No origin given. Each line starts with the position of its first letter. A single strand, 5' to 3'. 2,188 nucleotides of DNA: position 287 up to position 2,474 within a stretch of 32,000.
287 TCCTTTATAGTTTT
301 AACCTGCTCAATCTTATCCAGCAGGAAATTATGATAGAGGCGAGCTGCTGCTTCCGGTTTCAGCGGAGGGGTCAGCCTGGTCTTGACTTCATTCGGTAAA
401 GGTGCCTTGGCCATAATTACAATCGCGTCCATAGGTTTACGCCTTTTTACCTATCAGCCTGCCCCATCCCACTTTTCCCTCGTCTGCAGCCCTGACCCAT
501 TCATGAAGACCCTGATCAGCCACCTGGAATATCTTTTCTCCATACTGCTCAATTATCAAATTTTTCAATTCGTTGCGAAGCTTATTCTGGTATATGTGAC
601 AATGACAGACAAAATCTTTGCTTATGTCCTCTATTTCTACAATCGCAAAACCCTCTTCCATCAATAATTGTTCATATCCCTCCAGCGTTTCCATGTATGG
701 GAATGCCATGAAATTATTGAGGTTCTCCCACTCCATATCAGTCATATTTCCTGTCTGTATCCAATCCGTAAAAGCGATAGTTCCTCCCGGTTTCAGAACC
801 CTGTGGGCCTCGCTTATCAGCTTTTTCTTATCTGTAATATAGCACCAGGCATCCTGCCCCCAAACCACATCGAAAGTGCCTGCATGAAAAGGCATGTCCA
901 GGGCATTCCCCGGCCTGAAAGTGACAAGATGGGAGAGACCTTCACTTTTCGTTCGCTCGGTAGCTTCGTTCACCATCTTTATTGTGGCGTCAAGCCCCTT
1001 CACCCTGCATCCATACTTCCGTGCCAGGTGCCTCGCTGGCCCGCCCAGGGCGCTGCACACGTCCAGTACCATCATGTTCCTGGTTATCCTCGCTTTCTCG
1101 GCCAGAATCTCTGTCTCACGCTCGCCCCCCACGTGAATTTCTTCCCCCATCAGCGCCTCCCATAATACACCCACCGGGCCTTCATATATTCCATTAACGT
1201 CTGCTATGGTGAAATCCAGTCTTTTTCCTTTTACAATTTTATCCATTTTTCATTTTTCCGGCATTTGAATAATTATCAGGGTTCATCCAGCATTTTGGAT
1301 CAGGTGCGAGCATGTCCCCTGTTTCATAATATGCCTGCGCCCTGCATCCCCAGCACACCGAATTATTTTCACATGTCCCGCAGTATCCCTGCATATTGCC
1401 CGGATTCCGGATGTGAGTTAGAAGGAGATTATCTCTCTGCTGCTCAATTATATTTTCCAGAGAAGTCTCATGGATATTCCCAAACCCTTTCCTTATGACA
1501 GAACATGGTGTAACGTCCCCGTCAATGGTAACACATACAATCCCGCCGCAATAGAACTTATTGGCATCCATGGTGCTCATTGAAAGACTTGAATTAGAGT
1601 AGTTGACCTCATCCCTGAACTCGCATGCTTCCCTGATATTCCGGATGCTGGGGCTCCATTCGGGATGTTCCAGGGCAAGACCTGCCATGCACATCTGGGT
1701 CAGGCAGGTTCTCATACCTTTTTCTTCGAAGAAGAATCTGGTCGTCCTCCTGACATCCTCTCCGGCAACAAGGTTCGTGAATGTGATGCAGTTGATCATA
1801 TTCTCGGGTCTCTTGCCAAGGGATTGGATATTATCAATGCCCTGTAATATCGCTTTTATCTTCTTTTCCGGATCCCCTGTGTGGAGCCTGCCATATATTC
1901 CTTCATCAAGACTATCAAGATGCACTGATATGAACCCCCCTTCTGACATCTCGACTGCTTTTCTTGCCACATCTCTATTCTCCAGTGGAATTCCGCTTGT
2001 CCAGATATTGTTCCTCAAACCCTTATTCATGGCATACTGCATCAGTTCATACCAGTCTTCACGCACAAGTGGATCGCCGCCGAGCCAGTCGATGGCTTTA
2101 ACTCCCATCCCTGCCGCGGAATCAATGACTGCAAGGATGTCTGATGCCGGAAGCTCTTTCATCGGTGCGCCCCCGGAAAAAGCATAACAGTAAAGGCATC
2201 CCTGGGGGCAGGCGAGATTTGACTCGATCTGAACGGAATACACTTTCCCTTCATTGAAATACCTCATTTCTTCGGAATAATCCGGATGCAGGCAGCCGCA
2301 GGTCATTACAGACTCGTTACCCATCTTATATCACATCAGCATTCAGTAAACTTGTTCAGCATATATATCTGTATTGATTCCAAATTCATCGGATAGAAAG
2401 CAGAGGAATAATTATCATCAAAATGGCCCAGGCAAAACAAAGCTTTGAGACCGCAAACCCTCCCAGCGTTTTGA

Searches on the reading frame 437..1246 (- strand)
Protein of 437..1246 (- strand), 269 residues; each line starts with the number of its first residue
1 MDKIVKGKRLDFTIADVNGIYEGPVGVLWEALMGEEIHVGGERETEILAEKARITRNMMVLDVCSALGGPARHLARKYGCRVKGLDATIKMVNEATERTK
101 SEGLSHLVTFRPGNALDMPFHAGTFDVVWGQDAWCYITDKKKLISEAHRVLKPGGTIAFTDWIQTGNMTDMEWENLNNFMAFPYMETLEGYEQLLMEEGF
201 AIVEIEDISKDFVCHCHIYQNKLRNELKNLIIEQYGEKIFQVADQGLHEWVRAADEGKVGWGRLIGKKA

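Call 78: search_protein_families(library=pfam, proteins=[window:437-1246:-], max_evalue=0.01)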
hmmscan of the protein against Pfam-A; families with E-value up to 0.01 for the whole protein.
window:437-1246:- (269 aa): 8 families
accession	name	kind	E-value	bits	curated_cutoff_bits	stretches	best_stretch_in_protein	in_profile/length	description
PF08241.18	Methyltransf_11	-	9.2e-20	71.5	21.2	1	61-159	1-95/95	Methyltransferase domain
PF13649.12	Methyltransf_25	-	1e-18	68.2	27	1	60-155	1-97/97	Methyltransferase domain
PF13847.12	Methyltransf_31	-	2.2e-15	57.1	27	1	55-163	2-113/145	Methyltransferase domain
PF01209.24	Ubie_methyltran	-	4e-13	49.7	20.1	1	55-159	46-151/233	ubiE/COQ5 methyltransferase family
PF13489.12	Methyltransf_23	-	3.3e-10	40.4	27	1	54-204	20-163/164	Methyltransferase domain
PF08242.18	Methyltransf_12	-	3.4e-09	37.8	30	1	61-157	1-98/98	Methyltransferase domain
PF02353.26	CMAS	-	1.6e-05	24.8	27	1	43-242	49-251/273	Mycolic acid cyclopropane synthetase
PF01739.24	CheR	-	0.0037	17.2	27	1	97-157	109-171/195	CheR methyltransferase, SAM binding domain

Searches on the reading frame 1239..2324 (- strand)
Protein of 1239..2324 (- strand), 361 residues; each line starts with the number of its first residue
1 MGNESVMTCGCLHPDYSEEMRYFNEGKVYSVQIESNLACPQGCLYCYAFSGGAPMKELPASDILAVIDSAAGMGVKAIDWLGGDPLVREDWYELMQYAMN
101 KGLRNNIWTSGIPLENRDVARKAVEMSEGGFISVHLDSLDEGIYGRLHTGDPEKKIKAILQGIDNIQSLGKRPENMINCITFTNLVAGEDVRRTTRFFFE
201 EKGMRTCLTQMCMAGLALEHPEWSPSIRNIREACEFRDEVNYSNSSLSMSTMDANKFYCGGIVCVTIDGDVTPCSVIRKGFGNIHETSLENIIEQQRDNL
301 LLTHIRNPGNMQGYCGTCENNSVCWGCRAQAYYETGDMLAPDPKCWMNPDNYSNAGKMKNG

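Call 78: search_protein_families(library=pfam, proteins=[window:1239-2324:-], max_evalue=0.01)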
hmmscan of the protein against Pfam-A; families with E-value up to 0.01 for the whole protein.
window:1239-2324:- (361 aa): 2 families
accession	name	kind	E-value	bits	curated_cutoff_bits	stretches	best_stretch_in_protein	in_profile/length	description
PF04055.27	Radical_SAM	-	7.6e-15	55.9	29.5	1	38-183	6-148/166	Radical SAM superfamily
PF13186.11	SPASM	-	9.9e-06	26.2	21.5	1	263-318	8-66/67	Iron-sulfur cluster-binding domain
